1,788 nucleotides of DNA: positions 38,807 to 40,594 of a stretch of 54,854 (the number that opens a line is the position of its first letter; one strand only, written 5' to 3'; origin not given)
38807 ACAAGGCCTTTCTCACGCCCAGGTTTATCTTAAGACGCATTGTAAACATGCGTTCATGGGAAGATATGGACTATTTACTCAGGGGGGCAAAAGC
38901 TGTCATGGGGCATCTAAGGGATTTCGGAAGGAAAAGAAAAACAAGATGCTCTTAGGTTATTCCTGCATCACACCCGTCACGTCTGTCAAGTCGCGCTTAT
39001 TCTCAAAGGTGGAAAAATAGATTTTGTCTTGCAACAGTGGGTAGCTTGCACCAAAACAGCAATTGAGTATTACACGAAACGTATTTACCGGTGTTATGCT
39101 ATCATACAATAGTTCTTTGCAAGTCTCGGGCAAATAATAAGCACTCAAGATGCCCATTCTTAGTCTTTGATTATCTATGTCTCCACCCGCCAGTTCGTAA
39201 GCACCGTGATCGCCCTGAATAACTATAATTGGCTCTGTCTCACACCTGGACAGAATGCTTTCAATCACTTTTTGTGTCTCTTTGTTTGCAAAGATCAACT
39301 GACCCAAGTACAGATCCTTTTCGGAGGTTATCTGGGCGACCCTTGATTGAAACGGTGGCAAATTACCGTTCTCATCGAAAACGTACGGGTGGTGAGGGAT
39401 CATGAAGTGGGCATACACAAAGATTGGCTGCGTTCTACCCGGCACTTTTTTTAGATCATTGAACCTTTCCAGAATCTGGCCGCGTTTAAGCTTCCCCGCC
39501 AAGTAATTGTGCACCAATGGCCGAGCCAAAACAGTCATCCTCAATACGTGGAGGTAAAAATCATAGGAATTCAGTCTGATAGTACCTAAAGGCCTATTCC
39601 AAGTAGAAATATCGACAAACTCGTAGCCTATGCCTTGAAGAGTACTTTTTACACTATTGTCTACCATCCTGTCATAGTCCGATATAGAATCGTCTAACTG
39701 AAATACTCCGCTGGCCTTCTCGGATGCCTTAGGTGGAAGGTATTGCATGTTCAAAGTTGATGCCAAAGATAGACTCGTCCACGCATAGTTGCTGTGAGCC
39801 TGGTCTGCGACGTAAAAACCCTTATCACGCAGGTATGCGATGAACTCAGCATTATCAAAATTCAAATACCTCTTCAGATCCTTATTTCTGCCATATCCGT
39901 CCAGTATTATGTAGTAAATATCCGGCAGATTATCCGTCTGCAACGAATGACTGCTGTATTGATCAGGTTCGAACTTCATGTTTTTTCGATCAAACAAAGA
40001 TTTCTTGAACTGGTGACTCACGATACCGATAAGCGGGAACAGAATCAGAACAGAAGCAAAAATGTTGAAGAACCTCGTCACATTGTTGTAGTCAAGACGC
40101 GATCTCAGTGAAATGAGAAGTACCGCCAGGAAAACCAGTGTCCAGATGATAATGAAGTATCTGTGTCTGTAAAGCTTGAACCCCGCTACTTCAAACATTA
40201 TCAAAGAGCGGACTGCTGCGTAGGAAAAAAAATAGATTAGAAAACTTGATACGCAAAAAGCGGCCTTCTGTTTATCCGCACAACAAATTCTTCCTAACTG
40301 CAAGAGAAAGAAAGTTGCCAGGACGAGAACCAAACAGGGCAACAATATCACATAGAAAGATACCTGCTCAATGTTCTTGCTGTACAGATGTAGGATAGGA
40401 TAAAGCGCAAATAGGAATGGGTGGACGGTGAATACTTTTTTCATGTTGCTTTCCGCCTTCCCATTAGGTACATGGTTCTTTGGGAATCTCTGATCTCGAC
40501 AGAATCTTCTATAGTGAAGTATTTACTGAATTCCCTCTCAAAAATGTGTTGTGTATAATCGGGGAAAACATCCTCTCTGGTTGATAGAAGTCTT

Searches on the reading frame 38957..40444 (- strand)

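Call 56: search_protein_families(library=pfam, proteins=[window:38957-40444:-])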
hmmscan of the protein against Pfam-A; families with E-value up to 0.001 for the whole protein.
window:38957-40444:- (495 aa): 1 family
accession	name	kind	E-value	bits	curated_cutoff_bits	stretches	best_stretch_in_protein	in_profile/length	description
PF00884.28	Sulfatase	-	0.00018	21.4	25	1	214-417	40-247/301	Sulfatase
